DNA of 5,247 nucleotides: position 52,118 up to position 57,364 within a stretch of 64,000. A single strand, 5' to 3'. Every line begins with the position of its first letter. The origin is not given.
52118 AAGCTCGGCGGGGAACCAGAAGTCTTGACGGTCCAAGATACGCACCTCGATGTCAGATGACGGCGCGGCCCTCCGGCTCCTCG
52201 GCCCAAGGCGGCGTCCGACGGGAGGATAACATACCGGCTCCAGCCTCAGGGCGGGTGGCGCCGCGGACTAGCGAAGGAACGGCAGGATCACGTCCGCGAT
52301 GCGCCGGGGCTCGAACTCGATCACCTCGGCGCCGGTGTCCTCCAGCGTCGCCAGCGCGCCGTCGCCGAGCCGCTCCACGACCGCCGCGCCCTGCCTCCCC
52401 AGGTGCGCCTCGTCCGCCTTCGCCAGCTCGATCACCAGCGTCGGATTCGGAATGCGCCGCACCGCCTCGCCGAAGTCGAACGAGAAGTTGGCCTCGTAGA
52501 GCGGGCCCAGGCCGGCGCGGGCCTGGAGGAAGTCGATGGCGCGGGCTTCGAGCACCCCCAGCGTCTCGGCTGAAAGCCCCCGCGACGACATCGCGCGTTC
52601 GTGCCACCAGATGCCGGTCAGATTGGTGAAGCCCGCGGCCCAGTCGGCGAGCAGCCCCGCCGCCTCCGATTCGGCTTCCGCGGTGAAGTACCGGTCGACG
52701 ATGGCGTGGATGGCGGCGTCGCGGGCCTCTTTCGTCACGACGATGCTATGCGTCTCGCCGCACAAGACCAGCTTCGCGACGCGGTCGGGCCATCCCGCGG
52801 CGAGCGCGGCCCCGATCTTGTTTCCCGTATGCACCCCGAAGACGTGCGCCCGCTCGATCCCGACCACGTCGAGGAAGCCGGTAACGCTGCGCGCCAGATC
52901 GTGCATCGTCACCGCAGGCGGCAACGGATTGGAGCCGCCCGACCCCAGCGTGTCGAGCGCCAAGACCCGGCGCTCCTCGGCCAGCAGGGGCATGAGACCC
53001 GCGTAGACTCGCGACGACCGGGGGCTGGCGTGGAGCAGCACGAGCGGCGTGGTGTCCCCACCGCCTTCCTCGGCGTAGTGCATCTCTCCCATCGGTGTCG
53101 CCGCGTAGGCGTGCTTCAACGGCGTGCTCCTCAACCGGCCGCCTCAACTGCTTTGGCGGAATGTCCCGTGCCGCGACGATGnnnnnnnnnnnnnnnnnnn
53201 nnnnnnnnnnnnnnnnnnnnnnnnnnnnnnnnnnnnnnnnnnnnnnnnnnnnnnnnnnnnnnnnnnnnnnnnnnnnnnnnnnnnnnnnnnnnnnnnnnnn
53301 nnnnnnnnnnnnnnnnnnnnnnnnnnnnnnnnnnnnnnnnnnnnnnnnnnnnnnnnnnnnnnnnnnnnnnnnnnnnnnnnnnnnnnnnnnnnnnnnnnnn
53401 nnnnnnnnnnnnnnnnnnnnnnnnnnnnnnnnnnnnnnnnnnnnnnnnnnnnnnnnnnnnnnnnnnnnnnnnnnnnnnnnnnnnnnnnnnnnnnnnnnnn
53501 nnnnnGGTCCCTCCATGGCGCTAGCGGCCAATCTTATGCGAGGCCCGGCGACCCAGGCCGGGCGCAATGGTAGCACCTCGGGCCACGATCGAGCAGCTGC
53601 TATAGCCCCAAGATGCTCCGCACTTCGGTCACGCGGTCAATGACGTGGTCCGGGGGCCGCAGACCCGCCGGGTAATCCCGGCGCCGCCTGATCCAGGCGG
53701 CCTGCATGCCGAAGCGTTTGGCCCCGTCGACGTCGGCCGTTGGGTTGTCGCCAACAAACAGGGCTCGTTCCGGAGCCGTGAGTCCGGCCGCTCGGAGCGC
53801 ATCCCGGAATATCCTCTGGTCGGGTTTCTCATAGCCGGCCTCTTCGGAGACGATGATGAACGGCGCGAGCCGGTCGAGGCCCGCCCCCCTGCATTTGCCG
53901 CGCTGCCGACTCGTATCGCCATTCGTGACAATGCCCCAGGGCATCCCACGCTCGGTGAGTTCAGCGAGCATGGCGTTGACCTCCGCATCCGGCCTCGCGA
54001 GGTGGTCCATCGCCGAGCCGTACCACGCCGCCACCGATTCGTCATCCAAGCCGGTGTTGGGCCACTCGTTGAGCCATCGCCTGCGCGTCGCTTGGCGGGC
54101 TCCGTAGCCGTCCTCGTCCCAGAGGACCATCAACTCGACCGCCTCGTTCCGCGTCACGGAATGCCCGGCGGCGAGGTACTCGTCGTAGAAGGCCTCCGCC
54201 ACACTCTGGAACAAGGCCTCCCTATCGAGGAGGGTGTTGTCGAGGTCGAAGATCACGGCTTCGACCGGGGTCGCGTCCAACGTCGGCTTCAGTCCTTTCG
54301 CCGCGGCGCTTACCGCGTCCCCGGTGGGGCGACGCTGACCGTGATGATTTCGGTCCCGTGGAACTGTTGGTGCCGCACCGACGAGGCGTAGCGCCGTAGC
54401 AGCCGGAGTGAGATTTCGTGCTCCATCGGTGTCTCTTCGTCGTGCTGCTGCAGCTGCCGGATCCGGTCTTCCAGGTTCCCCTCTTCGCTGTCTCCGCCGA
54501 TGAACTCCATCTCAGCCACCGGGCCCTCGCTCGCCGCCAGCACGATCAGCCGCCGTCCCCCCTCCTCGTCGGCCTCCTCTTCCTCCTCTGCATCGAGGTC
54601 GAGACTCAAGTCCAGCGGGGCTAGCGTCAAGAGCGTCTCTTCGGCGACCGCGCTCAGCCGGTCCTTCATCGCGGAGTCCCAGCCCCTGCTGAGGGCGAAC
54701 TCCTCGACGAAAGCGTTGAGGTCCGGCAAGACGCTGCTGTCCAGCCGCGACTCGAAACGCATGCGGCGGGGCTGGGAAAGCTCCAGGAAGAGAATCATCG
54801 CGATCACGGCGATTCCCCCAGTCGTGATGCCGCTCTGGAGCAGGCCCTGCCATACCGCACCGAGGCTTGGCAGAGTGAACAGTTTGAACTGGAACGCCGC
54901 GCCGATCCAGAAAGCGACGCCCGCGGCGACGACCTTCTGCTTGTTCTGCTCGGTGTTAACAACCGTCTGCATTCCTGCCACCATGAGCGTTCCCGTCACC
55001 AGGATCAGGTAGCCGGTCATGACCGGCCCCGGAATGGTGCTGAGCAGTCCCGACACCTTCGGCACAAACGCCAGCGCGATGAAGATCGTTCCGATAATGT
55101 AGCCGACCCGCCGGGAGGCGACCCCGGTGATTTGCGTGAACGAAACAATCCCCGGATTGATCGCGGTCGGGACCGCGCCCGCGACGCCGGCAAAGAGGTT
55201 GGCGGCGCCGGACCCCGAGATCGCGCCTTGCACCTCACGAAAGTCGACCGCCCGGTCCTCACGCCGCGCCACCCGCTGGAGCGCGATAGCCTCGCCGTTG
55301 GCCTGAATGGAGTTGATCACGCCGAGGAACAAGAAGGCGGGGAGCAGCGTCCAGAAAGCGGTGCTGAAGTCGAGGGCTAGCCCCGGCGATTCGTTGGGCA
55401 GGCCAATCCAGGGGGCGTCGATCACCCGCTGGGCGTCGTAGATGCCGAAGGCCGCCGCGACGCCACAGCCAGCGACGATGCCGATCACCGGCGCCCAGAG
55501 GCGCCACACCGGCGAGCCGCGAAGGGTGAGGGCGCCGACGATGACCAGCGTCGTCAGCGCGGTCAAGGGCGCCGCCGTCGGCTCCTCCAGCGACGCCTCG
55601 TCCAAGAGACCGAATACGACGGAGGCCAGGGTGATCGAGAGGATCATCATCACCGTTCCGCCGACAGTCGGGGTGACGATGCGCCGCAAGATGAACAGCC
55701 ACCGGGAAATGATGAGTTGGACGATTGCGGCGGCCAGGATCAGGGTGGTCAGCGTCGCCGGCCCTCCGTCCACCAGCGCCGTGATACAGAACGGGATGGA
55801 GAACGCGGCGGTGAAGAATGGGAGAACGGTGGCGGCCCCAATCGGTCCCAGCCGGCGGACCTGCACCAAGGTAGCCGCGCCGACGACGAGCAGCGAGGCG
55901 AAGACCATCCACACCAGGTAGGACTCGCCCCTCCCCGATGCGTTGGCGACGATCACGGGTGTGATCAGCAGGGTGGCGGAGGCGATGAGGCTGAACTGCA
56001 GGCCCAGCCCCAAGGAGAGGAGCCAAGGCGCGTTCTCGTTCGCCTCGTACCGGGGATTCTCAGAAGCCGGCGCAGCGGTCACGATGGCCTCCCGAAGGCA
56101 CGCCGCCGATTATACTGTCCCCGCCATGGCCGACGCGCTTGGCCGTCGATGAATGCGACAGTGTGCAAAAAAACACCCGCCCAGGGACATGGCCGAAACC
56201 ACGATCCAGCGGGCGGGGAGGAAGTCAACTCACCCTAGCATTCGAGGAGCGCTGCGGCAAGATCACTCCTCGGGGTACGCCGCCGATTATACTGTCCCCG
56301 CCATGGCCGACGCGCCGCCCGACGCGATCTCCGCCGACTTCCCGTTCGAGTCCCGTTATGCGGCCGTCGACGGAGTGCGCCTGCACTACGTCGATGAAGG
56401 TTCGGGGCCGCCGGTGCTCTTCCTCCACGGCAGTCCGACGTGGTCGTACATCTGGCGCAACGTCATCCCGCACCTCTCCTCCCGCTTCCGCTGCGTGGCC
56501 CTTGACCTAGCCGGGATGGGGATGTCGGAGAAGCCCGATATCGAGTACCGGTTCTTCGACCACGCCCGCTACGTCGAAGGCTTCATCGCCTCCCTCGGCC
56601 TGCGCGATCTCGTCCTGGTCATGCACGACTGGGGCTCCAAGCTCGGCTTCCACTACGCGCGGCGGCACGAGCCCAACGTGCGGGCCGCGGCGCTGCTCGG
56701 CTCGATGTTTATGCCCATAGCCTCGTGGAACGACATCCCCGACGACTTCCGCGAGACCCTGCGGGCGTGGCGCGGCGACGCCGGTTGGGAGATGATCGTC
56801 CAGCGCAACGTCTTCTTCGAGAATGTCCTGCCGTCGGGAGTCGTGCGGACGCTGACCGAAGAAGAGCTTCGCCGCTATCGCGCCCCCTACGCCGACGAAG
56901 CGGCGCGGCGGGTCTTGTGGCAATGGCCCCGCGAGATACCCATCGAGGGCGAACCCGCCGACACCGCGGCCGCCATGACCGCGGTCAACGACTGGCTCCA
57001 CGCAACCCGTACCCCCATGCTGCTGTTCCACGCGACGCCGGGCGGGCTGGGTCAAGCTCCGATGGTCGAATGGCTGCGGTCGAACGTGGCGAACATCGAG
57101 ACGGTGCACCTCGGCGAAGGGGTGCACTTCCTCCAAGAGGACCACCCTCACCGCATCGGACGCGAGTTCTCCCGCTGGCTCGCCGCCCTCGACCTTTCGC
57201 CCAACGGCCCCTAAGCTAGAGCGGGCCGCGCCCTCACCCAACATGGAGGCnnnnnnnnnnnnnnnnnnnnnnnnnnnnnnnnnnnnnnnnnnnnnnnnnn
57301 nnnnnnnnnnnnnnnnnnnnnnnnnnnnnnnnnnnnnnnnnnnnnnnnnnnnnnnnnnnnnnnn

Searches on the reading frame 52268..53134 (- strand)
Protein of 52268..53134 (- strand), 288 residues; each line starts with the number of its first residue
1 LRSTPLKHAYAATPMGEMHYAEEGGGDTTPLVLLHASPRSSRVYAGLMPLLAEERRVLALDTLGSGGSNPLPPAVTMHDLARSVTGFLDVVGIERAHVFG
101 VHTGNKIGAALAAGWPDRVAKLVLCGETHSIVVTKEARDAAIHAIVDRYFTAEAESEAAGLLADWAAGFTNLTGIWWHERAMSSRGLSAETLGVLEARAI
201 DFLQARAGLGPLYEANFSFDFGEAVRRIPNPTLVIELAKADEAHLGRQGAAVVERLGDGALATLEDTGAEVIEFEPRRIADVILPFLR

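Call 12: search_protein_families(library=pfam, proteins=[window:52268-53134:-], max_evalue=0.001)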
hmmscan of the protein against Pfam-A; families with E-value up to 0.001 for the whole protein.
window:52268-53134:- (288 aa): 2 families
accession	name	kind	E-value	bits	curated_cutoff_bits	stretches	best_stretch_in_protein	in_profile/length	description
PF00561.26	Abhydrolase_1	-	2.4e-14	54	25.8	1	30-150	2-128/245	alpha/beta hydrolase fold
PF12697.13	Abhydrolase_6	-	2.8e-07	31.8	26.3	1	31-281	1-216/217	Alpha/beta hydrolase family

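Call 38: search_protein_families(library=ncbifam, proteins=[window:52268-53134:-], max_evalue=0.00001)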
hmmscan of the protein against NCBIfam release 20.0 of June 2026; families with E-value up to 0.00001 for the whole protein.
window:52268-53134:- (288 aa): 18 families
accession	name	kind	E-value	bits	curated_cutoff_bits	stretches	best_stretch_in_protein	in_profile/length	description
NF051488.1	bifunc_PcaDC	exception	1.2e-20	74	390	1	19-154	3-149/375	bifunctional 3-oxoadipate enol-lactonase/4-carboxymuconolactone decarboxylase PcaDC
TIGR02427.1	protocat_pcaD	equivalog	1.6e-18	67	255.85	1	18-133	2-118/251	3-oxoadipate enol-lactonase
NF002938.0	PRK03592.1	equivalog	4.1e-16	59.2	241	1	15-125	19-127/298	haloalkane dehalogenase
NF011457.0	PRK14875.1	equivalog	4.7e-15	55.4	307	1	15-125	119-229/372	acetoin dehydrogenase dihydrolipoyllysine-residue acetyltransferase subunit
NF050089.1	i_nPHAscl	equivalog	4.2e-14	52.3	300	1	17-125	8-115/288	intracellular short-chain-length polyhydroxyalkanoate depolymerase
NF045632.1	hydroxlase_HsaD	equivalog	1.2e-11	44.1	400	1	11-128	17-138/290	4,5:9,10-diseco-3-hydroxy-5,9,17-trioxoandrosta-1(10),2-diene-4-oate hydrolase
NF002873.0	PRK03204.1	equivalog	1.1e-10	41.4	466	1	7-125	15-132/286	haloalkane dehalogenase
NF002043.0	PRK00870.1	subfamily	1.4e-10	41.2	265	1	17-125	35-146/302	haloalkane dehalogenase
NF051487.1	bifunc_PcaCD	exception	2.3e-10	40.2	430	1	22-268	166-392/413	bifunctional 4-carboxymuconolactone decarboxylase/3-oxoadipate enol-lactonase PcaCD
TIGR03611.1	RutD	equivalog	8.8e-10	38.4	238.5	1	36-125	21-111/258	pyrimidine utilization protein D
TIGR03343.1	biphenyl_bphD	equivalog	6.1e-08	32.2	462.15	1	18-127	22-134/282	2-hydroxy-6-oxo-6-phenylhexa-2,4-dienoate hydrolase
NF053684.1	esterase_mleBCA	exception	7.7e-08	31.8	570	0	70-139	70-138/281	BCA family alpha/beta fold macrolide esterase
NF006449.0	PRK08775.1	equivalog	1.5e-07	30.6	296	1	52-130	98-175/344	homoserine O-succinyltransferase MetX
NF052610.1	macro_16_ester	equivalog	1.7e-07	30.9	420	0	70-127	70-127/281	alpha/beta fold macrolide esterase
NF053693.1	esterase_mleCBF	exception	2.3e-07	30.5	564.5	1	72-273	72-264/279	CBF family alpha/beta fold macrolide esterase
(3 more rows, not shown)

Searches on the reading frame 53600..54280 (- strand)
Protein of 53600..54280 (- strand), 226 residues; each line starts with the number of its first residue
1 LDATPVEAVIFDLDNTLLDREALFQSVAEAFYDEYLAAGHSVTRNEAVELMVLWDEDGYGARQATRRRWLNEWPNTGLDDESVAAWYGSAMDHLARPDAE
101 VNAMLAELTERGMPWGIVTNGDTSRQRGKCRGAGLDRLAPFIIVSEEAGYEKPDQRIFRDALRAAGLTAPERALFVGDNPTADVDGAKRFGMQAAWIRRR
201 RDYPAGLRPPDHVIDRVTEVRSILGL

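Call 12: search_protein_families(library=pfam, proteins=[window:53600-54280:-], max_evalue=0.001)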
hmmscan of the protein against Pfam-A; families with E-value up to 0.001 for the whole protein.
window:53600-54280:- (226 aa): 3 families
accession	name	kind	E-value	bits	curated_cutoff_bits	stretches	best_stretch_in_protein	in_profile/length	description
PF00702.32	Hydrolase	-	1.8e-24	87.6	26.4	1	7-191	2-191/191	haloacid dehalogenase-like hydrolase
PF13419.12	HAD_2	-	6.8e-24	85.4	23.8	1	9-197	1-178/178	Haloacid dehalogenase-like hydrolase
PF13242.12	Hydrolase_like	-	3.8e-11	43.2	22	1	151-219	3-74/75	HAD-hyrolase-like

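Call 38: search_protein_families(library=ncbifam, proteins=[window:53600-54280:-], max_evalue=0.00001)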
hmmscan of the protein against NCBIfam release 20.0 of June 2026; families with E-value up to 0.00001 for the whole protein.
window:53600-54280:- (226 aa): 23 families
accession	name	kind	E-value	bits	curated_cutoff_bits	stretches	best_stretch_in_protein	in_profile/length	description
TIGR02253.1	CTE7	subfamily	8.5e-32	110.7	169.75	1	6-220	2-220/221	TIGR02253 family HAD-type hydrolase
TIGR02254.1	YjjG_YfnB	equivalog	2.8e-27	95.6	159.9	1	8-224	3-223/223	YjjG family noncanonical pyrimidine nucleotidase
NF006976.0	PRK09449.1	equivalog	8.6e-23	81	183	1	7-224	4-222/225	pyrimidine 5'-nucleotidase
NF053830.1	RUBPPhHalo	equivalog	4.6e-22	78.8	330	1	85-223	93-233/234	ribulose-1,5-bisphosphate 5-phosphatase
TIGR02252.1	DREG-2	subfamily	5.7e-20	71.9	155.2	1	100-196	109-203/203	HAD hydrolase, REG-2-like, family IA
TIGR01428.1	HAD_type_II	equivalog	2.1e-19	70.3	125.4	1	7-202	2-195/197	haloacid dehalogenase type II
TIGR01549.1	HAD-SF-IA-v1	subfamily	7.2e-16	58.9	23.3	1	107-191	69-149/149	HAD-IA family hydrolase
NF008018.0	PRK10748.1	equivalog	1.1e-13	50.9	225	1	5-201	9-211/238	5-amino-6-(5-phospho-D-ribitylamino)uracil phosphatase YigB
NF052576.1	PymNtasePynAStpc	equivalog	6.5e-13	48.8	350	1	78-200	81-203/229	pyrimidine 5'-nucleotidase PynA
TIGR01509.1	HAD-SF-IA-v3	subfamily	1e-12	48.5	29.4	1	94-197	63-154/154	HAD-IA family hydrolase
TIGR01662.1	HAD-SF-IIIA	subfamily_domain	4.7e-12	46.2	44.6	1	99-199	28-140/141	HAD-IIIA family hydrolase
TIGR01993.1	Pyr-5-nucltdase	equivalog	8.8e-12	45.2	142.9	1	8-194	2-180/183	pyrimidine 5'-nucleotidase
NF009804.0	PRK13288.1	equivalog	1.7e-10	40.7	218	1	92-224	78-210/215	pyrophosphatase PpaX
TIGR01449.2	PGP_bact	equivalog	3.2e-10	39.9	180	1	9-220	1-209/213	phosphoglycolate phosphatase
NF011564.0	PRK14988.1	equivalog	4.2e-10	39.7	189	1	4-193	8-188/225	GMP/IMP nucleotidase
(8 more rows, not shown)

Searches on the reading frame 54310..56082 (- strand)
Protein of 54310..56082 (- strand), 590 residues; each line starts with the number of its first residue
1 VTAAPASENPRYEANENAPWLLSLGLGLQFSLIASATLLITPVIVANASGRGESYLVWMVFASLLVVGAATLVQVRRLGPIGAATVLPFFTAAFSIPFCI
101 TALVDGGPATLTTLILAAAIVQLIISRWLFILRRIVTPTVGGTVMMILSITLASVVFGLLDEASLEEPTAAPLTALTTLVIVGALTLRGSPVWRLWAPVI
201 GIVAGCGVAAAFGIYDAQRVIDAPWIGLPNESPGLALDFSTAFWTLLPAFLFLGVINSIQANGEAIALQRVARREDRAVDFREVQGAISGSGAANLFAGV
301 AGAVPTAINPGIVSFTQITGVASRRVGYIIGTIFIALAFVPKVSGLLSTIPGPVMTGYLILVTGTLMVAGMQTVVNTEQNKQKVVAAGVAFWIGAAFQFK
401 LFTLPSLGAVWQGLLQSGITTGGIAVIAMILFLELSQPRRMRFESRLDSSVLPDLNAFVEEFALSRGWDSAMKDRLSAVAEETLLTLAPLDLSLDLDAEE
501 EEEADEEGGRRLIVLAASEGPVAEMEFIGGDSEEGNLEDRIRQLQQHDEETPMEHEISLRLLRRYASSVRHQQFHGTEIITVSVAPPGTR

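Call 12: search_protein_families(library=pfam, proteins=[window:54310-56082:-], max_evalue=0.001)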
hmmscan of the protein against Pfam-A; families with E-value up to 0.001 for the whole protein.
window:54310-56082:- (590 aa): 1 family
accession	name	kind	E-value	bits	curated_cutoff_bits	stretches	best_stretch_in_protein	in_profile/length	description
PF00860.26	Xan_ur_permease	-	1.1e-36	126.8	27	1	26-395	6-381/389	Permease family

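Call 38: search_protein_families(library=ncbifam, proteins=[window:54310-56082:-], max_evalue=0.00001)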
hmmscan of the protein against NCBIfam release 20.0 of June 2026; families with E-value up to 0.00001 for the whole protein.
window:54310-56082:- (590 aa): 4 families
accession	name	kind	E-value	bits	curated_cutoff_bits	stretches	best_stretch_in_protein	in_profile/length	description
TIGR03173.1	pbuX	subfamily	2.1e-48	165.1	414.15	1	26-433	1-406/407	xanthine permease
TIGR00801.1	ncs2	superfamily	6.6e-40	137.3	291.8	1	22-429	6-412/415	NCS2 family nucleobase:cation symporter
NF007995.0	PRK10720.1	equivalog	1.1e-12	47.5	477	1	114-394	101-376/429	uracil permease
NF037981.1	NCS2_1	subfamily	1e-07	31.1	40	1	27-428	7-416/419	purine/pyrimidine permease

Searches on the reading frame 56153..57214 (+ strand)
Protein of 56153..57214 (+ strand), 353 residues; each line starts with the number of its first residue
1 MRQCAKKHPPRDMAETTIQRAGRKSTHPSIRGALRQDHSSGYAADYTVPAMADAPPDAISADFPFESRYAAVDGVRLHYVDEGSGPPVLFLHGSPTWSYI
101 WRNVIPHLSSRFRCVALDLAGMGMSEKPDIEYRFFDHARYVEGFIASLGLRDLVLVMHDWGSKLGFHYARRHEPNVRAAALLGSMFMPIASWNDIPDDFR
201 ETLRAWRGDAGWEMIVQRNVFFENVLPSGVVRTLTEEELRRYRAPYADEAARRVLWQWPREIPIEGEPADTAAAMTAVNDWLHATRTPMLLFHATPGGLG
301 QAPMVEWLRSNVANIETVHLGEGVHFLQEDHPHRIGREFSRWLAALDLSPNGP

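Call 12: search_protein_families(library=pfam, proteins=[window:56153-57214:+], max_evalue=0.001)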
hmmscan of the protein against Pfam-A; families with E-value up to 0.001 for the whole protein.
window:56153-57214:+ (353 aa): 3 families
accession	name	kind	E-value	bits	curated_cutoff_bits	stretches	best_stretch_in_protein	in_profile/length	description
PF00561.26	Abhydrolase_1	-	1.3e-27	97.5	25.8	1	86-205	1-122/245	alpha/beta hydrolase fold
PF12697.13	Abhydrolase_6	-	1.2e-16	62.4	26.3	1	88-335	1-214/217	Alpha/beta hydrolase family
PF12146.15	Hydrolase_4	-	0.00032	20.5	27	0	89-216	8-139/239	Serine aminopeptidase, S33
